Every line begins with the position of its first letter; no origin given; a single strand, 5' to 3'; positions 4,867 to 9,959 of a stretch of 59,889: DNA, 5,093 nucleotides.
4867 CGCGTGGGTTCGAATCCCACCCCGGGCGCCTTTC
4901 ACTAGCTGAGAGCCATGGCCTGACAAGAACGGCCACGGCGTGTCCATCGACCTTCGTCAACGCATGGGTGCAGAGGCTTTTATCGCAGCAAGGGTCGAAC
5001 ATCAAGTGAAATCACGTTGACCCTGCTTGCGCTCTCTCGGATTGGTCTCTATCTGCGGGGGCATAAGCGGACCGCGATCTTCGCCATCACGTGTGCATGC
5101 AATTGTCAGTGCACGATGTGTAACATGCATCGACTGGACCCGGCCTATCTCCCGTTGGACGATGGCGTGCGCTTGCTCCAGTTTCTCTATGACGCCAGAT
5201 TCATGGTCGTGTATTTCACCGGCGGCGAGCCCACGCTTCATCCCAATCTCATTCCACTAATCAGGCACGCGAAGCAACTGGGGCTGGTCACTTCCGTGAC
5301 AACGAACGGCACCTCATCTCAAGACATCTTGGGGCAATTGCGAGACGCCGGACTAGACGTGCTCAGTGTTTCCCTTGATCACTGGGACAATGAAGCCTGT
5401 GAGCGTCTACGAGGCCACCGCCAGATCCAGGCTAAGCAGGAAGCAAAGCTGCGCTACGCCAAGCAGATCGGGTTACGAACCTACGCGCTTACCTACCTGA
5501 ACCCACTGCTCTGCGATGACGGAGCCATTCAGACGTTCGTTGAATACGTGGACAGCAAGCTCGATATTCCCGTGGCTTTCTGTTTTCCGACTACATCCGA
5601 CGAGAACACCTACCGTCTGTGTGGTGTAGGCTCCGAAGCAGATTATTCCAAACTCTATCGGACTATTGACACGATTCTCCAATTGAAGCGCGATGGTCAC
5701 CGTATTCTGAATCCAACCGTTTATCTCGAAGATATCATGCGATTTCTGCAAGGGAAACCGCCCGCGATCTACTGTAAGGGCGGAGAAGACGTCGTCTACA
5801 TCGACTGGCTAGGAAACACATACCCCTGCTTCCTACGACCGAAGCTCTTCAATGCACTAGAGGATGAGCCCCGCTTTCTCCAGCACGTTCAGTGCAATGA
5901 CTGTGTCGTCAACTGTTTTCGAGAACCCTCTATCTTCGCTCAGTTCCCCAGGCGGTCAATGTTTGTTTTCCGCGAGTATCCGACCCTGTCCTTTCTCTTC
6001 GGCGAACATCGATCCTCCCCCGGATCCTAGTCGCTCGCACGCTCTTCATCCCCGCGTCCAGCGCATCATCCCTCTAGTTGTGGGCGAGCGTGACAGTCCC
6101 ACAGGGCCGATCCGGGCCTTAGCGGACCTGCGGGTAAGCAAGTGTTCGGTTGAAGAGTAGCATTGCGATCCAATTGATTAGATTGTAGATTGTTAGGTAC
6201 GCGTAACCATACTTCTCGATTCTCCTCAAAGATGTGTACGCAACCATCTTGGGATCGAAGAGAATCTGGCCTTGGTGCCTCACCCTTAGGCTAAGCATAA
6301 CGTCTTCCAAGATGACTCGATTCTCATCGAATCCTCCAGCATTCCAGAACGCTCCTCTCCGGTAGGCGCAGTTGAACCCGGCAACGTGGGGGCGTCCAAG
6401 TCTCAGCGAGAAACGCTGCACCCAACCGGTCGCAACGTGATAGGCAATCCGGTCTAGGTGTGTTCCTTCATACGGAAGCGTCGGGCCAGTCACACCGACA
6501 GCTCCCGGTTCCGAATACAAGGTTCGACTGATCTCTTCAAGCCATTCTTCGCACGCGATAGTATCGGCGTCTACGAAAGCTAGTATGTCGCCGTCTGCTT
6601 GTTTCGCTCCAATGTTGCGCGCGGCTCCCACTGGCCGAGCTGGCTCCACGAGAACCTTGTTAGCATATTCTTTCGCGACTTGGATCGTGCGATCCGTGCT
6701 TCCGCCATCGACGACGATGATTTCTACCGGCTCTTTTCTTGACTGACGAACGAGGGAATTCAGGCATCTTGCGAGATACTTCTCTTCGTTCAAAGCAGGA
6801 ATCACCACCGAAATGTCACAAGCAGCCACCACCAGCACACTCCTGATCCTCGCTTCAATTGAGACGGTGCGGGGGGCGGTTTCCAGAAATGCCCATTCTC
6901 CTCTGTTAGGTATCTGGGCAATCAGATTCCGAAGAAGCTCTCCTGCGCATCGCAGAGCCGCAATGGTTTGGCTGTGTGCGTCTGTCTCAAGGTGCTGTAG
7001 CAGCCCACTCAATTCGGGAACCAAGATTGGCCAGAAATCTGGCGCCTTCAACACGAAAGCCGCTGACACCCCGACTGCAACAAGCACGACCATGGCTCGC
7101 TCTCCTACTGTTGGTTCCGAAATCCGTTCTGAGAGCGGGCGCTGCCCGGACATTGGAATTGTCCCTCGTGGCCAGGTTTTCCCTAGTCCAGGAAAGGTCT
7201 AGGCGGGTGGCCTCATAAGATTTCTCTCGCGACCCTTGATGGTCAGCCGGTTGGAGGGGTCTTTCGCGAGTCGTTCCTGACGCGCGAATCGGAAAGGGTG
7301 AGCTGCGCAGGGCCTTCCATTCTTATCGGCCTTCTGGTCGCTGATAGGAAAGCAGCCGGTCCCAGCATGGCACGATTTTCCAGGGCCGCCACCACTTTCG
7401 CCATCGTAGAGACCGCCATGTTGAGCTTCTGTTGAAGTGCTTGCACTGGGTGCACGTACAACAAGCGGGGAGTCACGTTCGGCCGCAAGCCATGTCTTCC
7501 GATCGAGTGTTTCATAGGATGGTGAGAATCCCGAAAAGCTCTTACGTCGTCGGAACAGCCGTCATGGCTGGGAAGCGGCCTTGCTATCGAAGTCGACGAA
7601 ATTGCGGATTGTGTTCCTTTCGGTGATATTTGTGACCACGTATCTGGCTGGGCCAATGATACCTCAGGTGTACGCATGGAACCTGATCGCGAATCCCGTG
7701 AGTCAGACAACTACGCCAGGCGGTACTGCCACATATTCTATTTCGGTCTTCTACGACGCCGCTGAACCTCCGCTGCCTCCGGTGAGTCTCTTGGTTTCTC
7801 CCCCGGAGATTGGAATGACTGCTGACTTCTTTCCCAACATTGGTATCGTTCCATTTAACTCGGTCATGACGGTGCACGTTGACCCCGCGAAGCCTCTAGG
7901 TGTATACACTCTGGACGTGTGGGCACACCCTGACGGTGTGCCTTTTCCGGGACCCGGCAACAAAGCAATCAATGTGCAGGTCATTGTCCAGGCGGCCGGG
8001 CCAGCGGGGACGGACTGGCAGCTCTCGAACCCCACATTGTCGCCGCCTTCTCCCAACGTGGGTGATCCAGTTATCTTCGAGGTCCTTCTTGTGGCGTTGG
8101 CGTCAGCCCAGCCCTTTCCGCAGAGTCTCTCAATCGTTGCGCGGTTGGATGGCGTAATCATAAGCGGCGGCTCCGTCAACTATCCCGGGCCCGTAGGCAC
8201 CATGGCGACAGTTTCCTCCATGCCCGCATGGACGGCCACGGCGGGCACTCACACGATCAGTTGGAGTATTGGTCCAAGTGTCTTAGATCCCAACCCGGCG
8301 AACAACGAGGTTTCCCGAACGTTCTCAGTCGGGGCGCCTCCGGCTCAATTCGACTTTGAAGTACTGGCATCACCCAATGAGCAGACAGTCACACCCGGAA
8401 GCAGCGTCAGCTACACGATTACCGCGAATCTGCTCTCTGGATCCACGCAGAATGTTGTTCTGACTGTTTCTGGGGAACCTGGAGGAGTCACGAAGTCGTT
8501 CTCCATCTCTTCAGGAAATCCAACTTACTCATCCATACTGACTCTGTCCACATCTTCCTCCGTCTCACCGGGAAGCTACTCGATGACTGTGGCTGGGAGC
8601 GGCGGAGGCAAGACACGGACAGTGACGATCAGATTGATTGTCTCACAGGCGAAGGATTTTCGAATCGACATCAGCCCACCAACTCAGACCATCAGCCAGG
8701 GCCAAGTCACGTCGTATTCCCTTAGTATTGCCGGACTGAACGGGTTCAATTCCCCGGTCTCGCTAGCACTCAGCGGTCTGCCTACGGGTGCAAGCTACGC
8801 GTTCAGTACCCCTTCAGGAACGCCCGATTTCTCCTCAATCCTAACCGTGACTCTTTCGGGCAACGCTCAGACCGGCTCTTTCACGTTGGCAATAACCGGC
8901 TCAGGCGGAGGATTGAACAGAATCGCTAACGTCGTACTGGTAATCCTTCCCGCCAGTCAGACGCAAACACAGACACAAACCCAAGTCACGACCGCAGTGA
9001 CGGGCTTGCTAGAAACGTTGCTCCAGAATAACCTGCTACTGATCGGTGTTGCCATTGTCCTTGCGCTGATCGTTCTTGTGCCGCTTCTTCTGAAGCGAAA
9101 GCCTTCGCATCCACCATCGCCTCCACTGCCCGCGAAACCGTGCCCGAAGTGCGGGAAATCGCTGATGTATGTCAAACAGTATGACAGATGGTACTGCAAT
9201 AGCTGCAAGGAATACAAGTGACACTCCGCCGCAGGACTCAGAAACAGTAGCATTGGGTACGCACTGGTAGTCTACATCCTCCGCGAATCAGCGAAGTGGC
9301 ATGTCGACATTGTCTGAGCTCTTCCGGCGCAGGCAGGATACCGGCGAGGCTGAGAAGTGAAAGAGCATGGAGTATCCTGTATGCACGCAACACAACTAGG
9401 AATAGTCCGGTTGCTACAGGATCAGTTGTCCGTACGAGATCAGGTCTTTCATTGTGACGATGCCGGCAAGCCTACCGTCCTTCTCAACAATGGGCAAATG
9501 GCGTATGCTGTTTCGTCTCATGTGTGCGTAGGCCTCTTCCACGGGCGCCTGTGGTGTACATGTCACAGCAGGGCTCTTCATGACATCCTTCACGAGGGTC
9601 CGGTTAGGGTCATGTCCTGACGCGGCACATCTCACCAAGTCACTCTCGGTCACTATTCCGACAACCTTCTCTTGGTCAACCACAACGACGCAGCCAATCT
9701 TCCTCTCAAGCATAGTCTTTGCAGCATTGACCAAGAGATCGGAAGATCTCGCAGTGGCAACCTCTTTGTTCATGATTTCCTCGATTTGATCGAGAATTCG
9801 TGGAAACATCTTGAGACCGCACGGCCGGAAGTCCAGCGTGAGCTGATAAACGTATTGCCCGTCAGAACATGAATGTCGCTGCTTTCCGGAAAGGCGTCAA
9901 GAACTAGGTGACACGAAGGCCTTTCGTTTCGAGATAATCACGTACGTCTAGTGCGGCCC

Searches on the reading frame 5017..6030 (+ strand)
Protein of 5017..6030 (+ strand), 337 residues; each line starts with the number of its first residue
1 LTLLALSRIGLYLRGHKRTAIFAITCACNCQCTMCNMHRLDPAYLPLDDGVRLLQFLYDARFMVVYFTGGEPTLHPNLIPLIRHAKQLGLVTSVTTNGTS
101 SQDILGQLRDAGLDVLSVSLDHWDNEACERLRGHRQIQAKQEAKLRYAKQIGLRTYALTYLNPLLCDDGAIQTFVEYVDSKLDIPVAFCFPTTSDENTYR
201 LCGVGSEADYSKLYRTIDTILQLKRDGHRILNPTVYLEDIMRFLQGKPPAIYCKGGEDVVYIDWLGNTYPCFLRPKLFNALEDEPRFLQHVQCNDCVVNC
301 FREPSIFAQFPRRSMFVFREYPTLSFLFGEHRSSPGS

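Call 42: search_protein_families(library=pfam, proteins=[window:5017-6030:+], max_evalue=0.001)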
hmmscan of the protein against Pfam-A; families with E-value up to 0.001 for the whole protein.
window:5017-6030:+ (337 aa): 1 family
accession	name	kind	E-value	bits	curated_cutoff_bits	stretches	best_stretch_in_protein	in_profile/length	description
PF04055.27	Radical_SAM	-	1.3e-18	68.1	29.5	1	24-159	3-148/166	Radical SAM superfamily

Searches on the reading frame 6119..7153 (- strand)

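Call 10: search_protein_families(library=pfam, proteins=[window:6119-7153:-], max_evalue=0.001)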
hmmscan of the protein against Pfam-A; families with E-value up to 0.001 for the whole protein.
window:6119-7153:- (344 aa): 4 families
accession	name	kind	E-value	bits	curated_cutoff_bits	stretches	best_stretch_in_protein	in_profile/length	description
PF00535.33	Glycos_transf_2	-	5e-31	108.3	23.3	1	115-271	1-166/168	Glycosyl transferase family 2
PF13641.12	Glyco_tranf_2_3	-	5.5e-17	63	27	1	114-302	3-206/230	Glycosyltransferase like family 2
PF10111.15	Glyco_tranf_2_2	-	6.1e-10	39.5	27.3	1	115-290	1-198/276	Glycosyltransferase like family 2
PF13632.12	Glyco_trans_2_3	-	1.7e-05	25.2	27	1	192-299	3-114/198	Glycosyl transferase family group 2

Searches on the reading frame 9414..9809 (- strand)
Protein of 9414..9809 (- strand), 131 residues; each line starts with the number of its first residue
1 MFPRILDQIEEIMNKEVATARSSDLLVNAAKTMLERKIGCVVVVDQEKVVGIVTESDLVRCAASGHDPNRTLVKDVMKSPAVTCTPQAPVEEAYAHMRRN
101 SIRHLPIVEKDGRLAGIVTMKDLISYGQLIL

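Call 10: search_protein_families(library=pfam, proteins=[window:9414-9809:-], max_evalue=0.001)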
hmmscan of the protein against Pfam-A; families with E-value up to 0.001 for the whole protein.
window:9414-9809:- (131 aa): 1 family
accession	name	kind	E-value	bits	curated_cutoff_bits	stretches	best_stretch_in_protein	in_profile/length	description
PF00571.33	CBS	-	1.1e-33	115.7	24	2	73-126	1-54/57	CBS domain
